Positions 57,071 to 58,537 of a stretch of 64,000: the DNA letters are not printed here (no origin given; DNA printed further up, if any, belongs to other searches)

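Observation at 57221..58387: ADP-heptose adenylyltransferase domain fused to thiamine-phosphate synthase (HldE-II::ThiE), with the kinase half split off downstream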

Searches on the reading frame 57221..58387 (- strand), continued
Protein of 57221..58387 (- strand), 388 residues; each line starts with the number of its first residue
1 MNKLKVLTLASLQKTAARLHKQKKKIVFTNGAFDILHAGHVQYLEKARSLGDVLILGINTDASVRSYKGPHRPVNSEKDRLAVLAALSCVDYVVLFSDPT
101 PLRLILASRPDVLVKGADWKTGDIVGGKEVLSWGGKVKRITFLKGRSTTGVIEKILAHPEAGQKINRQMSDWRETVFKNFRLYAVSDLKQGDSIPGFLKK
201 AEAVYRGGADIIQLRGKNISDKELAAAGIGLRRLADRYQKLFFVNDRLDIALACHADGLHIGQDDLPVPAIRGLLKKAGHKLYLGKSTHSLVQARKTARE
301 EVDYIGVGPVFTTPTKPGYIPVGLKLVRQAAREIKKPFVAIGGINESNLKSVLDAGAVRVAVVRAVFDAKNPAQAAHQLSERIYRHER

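Call 15: find_encoding_contigs(protein=P0019, flank=8000, max_places=2)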
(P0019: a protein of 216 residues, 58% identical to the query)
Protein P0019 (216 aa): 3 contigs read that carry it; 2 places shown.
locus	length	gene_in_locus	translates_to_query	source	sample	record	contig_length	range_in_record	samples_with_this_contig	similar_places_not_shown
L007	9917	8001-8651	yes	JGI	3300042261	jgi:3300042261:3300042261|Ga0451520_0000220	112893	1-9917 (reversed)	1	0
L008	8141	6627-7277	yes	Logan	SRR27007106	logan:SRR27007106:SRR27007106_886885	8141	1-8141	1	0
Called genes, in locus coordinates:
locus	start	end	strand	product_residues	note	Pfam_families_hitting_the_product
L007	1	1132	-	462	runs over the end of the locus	PF02321:OEP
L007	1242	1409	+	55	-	-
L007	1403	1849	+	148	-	PF08899:DUF1844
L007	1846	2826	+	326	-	PF03706:LPG_synthase_TM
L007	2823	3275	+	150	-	PF01220:DHquinase_II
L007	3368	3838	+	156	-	PF25917:BSH_RND (faint), PF25984:BSH_YknX (faint), PF00364:Biotin_lipoyl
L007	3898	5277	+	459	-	PF00289:Biotin_carb_N, PF02786:CPSase_L_D2, PF08443:RimK (faint), PF02222:ATP-grasp (weak), PF07478:Dala_Dala_lig_C, PF02785:Biotin_carb_C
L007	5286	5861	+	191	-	-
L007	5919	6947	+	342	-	PF00365:PFK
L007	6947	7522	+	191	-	PF13580:SIS_2, PF01380:SIS (weak)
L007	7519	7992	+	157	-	PF01467:CTP_transf_like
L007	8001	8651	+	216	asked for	PF02581:TMP-TENI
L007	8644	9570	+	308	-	PF00294:PfkB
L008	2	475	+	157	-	?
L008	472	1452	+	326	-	PF03706:LPG_synthase_TM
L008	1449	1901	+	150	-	PF01220:DHquinase_II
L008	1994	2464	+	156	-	PF25917:BSH_RND (faint), PF25984:BSH_YknX (faint), PF00364:Biotin_lipoyl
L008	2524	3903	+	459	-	PF00289:Biotin_carb_N, PF02786:CPSase_L_D2, PF08443:RimK (faint), PF02222:ATP-grasp (weak), PF07478:Dala_Dala_lig_C, PF02785:Biotin_carb_C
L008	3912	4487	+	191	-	-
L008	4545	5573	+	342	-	PF00365:PFK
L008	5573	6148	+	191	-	PF13580:SIS_2, PF01380:SIS (weak)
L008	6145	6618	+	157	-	PF01467:CTP_transf_like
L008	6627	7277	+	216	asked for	PF02581:TMP-TENI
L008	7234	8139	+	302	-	?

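Call 20: search_protein_representatives(protein=window:57221-58387:-)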
Query: 388 residues. Proteins with E-value up to 0.001 (for the whole library): 40220; up to 1e-10: 20830; up to 1e-30: 1930. The best 150 are listed.
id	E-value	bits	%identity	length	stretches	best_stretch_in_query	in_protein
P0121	1.9e-66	240.9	55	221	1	171-385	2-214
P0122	2.9e-55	204.1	55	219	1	182-384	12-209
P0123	6.4e-55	203.0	37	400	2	198-381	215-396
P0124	6.9e-54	199.6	50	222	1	174-383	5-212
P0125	1.2e-53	198.8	39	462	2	181-380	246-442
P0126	7.8e-52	192.8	48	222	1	171-371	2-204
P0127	7.4e-50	186.3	37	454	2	180-383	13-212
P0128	1.0e-49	185.8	47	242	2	18-153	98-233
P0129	2.3e-49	184.7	57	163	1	5-158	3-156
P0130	3.1e-49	184.3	57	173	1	170-331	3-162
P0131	5.2e-49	183.5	38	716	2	195-380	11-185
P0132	5.6e-49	183.4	57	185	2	171-275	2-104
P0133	8.6e-49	182.8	36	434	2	173-384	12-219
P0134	1.5e-48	182.0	63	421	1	5-151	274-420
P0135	2.9e-48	181.1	48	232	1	169-383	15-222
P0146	1.4e-45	172.2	35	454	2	182-371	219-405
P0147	1.5e-45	172.2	47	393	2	4-155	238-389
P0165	5.7e-44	166.9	40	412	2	13-171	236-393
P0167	1.0e-43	166.1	37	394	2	204-377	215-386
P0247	2.1e-40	155.2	36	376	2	203-364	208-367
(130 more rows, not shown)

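Call 21: search_protein_families(library=pfam, proteins=[P0123, P0125, P0127, P0131, P0133, P0146, P0165, P0167, P0247, P0147], max_evalue=0.001)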
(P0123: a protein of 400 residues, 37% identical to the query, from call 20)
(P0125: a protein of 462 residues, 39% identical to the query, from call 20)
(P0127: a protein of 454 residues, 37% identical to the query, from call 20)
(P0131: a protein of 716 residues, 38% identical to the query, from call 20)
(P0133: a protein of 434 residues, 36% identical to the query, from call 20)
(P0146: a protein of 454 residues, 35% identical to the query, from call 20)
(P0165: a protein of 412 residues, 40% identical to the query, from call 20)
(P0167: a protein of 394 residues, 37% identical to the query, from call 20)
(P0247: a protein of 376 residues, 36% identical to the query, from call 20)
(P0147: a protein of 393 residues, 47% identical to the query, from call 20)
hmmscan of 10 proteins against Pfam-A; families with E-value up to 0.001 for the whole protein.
P0123 (400 aa): 9 families
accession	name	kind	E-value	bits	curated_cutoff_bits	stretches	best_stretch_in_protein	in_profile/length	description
PF02581.23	TMP-TENI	-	2.4e-113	376.1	27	2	214-381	14-180/180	Thiamine monophosphate synthase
PF03060.21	NMO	-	1.5e-11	44.7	28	1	46-203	86-247/331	Nitronate monooxygenase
PF04481.18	DUF561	-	4.7e-07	29.7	21.6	0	346-396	182-232/243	Protein of unknown function (DUF561)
PF05690.20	ThiG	-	2.4e-06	27.5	23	0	341-395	166-221/247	Thiazole biosynthesis protein ThiG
PF00977.27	His_biosynth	-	1.1e-05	25.4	23.6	0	141-187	181-227/228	Histidine biosynthesis protein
PF01729.25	QRPTase_C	-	2.5e-05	24.5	23.1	0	302-385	87-162/169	Quinolinate phosphoribosyl transferase, C-terminal domain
PF01180.27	DHO_dh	-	0.00017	21.4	27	0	137-179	225-270/291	Dihydroorotate dehydrogenase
PF03437.21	BtpA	-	0.00074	19.5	30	0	336-391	186-243/254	BtpA family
PF01207.24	Dus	-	0.00082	19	20.4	0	310-395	146-231/311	Dihydrouridine synthase (Dus)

P0125 (462 aa): 2 families
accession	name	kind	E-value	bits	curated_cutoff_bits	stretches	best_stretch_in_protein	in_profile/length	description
PF02581.23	TMP-TENI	-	1.1e-115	383.7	27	2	248-428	2-180/180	Thiamine monophosphate synthase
PF04131.20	NanE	-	2.1e-05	24.3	27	0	343-429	93-177/192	Putative N-acetylmannosamine-6-phosphate epimerase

P0127 (454 aa): 4 families
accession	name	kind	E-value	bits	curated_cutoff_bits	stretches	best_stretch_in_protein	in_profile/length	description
PF02581.23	TMP-TENI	-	1.5e-104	347.4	27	2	15-195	1-180/180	Thiamine monophosphate synthase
PF03060.21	NMO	-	5.4e-06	26.5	28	0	113-196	140-226/331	Nitronate monooxygenase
PF04481.18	DUF561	-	8.5e-05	22.3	21.6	0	157-194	179-216/243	Protein of unknown function (DUF561)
PF05690.20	ThiG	-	0.00023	21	23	0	376-439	166-229/247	Thiazole biosynthesis protein ThiG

P0131 (716 aa): 5 families
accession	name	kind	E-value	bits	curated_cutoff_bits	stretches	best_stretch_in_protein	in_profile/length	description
PF02581.23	TMP-TENI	-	2.1e-101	337.2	27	2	210-370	20-179/180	Thiamine monophosphate synthase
PF00899.27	ThiF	-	4.6e-62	209.7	28.1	1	421-642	2-230/238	ThiF family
PF03060.21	NMO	-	1.8e-08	34.6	28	1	290-369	141-223/331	Nitronate monooxygenase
PF00581.25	Rhodanese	-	0.00017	22.4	22.2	1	675-712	54-92/102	Rhodanese-like domain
PF00977.27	His_biosynth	-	0.00033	20.6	23.6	0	327-380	60-114/228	Histidine biosynthesis protein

P0133 (434 aa): 3 families
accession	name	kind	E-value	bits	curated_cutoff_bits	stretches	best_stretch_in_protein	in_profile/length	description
PF02581.23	TMP-TENI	-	1e-104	348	27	2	21-201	1-180/180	Thiamine monophosphate synthase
PF01180.27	DHO_dh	-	0.00043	20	27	0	362-424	222-289/291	Dihydroorotate dehydrogenase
PF05690.20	ThiG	-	0.00054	19.8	23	0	366-429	163-227/247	Thiazole biosynthesis protein ThiG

P0146 (454 aa): 2 families
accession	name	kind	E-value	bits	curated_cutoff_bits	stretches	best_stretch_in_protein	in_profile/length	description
PF02581.23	TMP-TENI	-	7.8e-110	364.7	27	2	219-400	1-180/180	Thiamine monophosphate synthase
PF04481.18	DUF561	-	0.00025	20.8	21.6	0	144-193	176-225/243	Protein of unknown function (DUF561)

P0165 (412 aa): 2 families
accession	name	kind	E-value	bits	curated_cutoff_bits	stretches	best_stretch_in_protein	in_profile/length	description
PF01467.32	CTP_transf_like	-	7.9e-28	97.8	21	2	252-380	2-132/133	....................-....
PF02569.21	Pantoate_ligase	-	0.00014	21.6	20.7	0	230-281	4-54/268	Pantoate-beta-alanine ligase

P0167 (394 aa): 3 families
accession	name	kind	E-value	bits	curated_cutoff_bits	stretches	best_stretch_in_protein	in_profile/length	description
PF02581.23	TMP-TENI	-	9.8e-101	335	27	2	209-375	15-180/180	Thiamine monophosphate synthase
PF04131.20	NanE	-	0.00021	21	27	0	95-179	97-182/192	Putative N-acetylmannosamine-6-phosphate epimerase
PF01729.25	QRPTase_C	-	0.00035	20.8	23.1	0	279-377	70-160/169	Quinolinate phosphoribosyl transferase, C-terminal domain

P0247 (376 aa): 2 families
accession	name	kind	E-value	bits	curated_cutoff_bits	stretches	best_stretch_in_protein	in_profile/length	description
PF02581.23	TMP-TENI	-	2.6e-96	320.6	27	2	208-368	20-179/180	Thiamine monophosphate synthase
PF03060.21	NMO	-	2.8e-06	27.4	28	0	91-180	141-236/331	Nitronate monooxygenase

P0147 (393 aa): 2 families
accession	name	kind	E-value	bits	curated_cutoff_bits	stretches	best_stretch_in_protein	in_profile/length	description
PF00795.27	CN_hydrolase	-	1.2e-27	97.3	23.2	1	4-213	2-241/256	Carbon-nitrogen hydrolase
PF01467.32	CTP_transf_like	-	7.4e-20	71.9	21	1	262-357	1-94/133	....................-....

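Call 23: find_related_loci(query=A2, collection=genome_contigs, flank=6000)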
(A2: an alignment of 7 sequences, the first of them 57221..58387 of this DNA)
Query A2 (388 aa) in genome_contigs; peptide patterns used: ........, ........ (x = any residue, [..] = any of these).
425 stretches matched a pattern; 379 encode a relative of the query (tblastn E <= 1e-3); the best 80 are kept; 80 distinct loci.
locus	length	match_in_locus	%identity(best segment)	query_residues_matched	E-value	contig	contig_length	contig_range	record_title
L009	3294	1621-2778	82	1-386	0e+0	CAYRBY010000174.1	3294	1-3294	MAG TPA_asm: uncultured bacterium isolate SRP278252_co1_689 genome assembly, contig: NODE_62130_length_3294_cov_6.111454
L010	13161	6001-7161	67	1-387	2e-176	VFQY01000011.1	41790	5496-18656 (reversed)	MAG: Candidatus Omnitrophota bacterium isolate ZLKRG04 NODE_633_length_41790_cov_3.420685, whole genome shotgun sequence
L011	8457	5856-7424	55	5-388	4e-74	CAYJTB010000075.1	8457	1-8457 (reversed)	MAG TPA_asm: uncultured bacterium isolate ERP125453_co1_402 genome assembly, contig: NODE_10282_length_8457_cov_7.653654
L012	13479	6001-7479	57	5-379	4e-74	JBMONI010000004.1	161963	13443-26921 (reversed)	MAG: Candidatus Omnitrophota bacterium isolate Betzabe_MAG072 MAG072_4, whole genome shotgun sequence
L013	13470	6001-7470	55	24-388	2e-72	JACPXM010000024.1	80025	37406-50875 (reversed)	MAG: Candidatus Omnitrophota bacterium isolate NC_groundwater_837_Pr1_B-0.1um_48_14 Montesol18_Bp1_scaffold_754149, whol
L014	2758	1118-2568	57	16-383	2e-70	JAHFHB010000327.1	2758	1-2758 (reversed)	MAG: Candidatus Omnitrophota bacterium isolate nzgw329 NODE_112218_length_2759_cov_1.691054, whole genome shotgun sequen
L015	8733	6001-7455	55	5-379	3e-69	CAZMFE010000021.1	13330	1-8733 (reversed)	MAG TPA_asm: uncultured bacterium isolate binchicken_co21_479 genome assembly, contig: NODE_3213_length_13330_cov_5.7717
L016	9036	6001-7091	50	5-383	7e-69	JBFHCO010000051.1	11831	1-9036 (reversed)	MAG: Candidatus Omnitrophota bacterium isolate Mix_sand06.2021.04.Z.81 k141_1438267_length_11831_cov_10.6425, whole geno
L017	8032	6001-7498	55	5-385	2e-67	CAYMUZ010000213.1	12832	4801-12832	MAG TPA_asm: uncultured bacterium isolate binchicken_co203_628 genome assembly, contig: k141_59671, whole genome shotgun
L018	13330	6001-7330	54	1-383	1e-67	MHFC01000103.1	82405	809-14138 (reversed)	MAG: Omnitrophica bacterium GWA2_52_8 gwa2_scaffold_3717, whole genome shotgun sequence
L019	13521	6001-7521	50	1-386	1e-67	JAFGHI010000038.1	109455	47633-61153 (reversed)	MAG: Candidatus Omnitrophota bacterium isolate Zod_Metabat.1447 k87_8905902, whole genome shotgun sequence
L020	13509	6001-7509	53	5-383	3e-66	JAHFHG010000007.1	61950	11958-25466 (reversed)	MAG: Candidatus Omnitrophota bacterium isolate nzgw333 NODE_276_length_61951_cov_4.942213, whole genome shotgun sequence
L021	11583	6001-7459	52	5-379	3e-66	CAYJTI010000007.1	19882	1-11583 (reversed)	MAG TPA_asm: uncultured bacterium isolate ERP125453_co1_299 genome assembly, contig: NODE_2661_length_19882_cov_5.295910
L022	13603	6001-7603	51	5-385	8e-66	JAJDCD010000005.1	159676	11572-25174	MAG: Candidatus Omnitrophota bacterium isolate OFTM55 OFTM55_4, whole genome shotgun sequence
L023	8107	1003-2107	55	1-381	1e-106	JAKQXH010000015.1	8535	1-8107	MAG: Candidatus Omnitrophota bacterium isolate USST_metabat.84_sub k141_448522, whole genome shotgun sequence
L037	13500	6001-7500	57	1-383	2e-54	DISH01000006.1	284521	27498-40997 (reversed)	MAG TPA_asm: Candidatus Omnitrophica bacterium UBA6215 UBA6215_contig_1369, whole genome shotgun sequence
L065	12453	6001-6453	56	5-155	1e-50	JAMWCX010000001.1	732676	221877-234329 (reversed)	MAG: Candidatus Omnitrophota bacterium isolate QZM4_2.bins.201.Tibet NODE_4_length_732676_cov_4.377431, whole genome sho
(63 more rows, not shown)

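Call 29: search_protein_families(library=pfam, proteins=[L065:6462-6914:+, L065:6915-8207:+, L012:6456-6890:+, L037:6480-6890:+, L037:7509-8789:+, L065:8210-9103:+], max_evalue=0.001)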
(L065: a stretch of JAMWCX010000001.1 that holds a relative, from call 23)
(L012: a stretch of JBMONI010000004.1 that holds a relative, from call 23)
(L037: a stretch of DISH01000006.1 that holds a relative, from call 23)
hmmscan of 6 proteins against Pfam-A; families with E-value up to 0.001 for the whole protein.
L065:6462-6914:+ (150 aa): 1 family
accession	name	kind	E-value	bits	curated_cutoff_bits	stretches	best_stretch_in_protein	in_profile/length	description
PF17792.6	ThiD2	-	5.5e-38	130.6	23.5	1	9-133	1-123/124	ThiD2 family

L065:6915-8207:+ (430 aa): 1 family
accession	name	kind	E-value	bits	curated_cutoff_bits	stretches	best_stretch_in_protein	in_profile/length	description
PF01964.24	ThiC_Rad_SAM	-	1.3e-192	640.7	25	1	2-422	1-419/420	Radical SAM ThiC family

L012:6456-6890:+ (144 aa): 1 family
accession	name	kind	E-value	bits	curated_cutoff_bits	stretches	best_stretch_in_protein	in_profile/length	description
PF17792.6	ThiD2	-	6.3e-34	117.5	23.5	1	14-139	1-124/124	ThiD2 family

L037:6480-6890:+ (136 aa): 1 family
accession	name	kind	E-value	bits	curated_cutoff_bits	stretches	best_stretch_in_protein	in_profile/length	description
PF17792.6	ThiD2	-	1.3e-36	126.2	23.5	1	7-130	1-123/124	ThiD2 family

L037:7509-8789:+ (426 aa): 1 family
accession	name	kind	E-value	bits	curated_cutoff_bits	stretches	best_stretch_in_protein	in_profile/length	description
PF01964.24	ThiC_Rad_SAM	-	3.1e-198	659.2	25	1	2-422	1-419/420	Radical SAM ThiC family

L065:8210-9103:+ (297 aa): 2 families
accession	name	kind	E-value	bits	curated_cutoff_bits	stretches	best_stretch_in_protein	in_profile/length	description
PF00294.29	PfkB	-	6.3e-28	98.4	25.8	1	24-274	36-296/302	pfkB family carbohydrate kinase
PF08543.17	Phos_pyr_kin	-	8.2e-05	22.5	27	1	136-251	93-220/246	Phosphomethylpyrimidine kinase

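Call 40: list_cluster_members(proteins=[P0001, P0002, P0271])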
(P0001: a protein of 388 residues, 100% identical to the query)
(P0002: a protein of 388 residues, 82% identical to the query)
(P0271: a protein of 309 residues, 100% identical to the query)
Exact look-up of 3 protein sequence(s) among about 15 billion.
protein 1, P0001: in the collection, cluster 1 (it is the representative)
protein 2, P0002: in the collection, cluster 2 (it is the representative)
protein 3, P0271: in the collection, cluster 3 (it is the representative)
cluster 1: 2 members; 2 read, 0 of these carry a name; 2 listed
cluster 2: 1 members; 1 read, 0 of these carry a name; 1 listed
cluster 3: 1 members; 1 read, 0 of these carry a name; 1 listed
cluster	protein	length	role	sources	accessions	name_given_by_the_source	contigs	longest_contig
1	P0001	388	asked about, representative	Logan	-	-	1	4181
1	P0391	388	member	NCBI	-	-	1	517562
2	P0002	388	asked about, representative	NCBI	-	-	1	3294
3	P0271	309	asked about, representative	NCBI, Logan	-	-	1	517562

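Call 52: search_protein_families(library=pfam, proteins=[L017:5926-6888:+, P0009, L016:5959-6465:+, L023:943-1473:+], max_evalue=0.01)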
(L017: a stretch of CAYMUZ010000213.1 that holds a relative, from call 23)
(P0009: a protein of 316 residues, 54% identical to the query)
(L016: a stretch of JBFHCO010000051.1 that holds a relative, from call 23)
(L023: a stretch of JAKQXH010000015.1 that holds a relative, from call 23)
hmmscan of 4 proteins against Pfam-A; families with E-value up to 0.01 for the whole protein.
L017:5926-6888:+ (321 aa): 2 families
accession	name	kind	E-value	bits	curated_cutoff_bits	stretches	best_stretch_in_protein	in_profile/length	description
PF17792.6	ThiD2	-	6.3e-34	117.5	23.5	1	192-315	1-123/124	ThiD2 family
PF01467.32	CTP_transf_like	-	1.3e-18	68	21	1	49-153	1-100/133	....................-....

P0009 (316 aa): 3 families
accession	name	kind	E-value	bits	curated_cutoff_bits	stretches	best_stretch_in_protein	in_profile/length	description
PF01467.32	CTP_transf_like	-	5.8e-38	130.5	21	2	32-135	1-101/133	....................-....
PF06574.18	FAD_syn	-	8.7e-05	22.8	27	0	28-99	6-82/158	FAD synthetase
PF25020.1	TTR_TEN1-4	-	0.00028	21.2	27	0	171-204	28-62/86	Teneurin TTR-like domain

L016:5959-6465:+ (169 aa): 3 families
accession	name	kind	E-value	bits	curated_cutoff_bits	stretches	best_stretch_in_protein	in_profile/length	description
PF01467.32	CTP_transf_like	-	2.1e-19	70.5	21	1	38-162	1-131/133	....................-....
PF06574.18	FAD_syn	-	0.0026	18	27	1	32-103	4-80/158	FAD synthetase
PF02569.21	Pantoate_ligase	-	0.005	16.5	20.7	1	18-68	5-54/268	Pantoate-beta-alanine ligase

L023:943-1473:+ (177 aa): 1 family
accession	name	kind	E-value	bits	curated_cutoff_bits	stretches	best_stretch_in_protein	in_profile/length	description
PF01467.32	CTP_transf_like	-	3.7e-16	60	21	1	47-141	1-93/133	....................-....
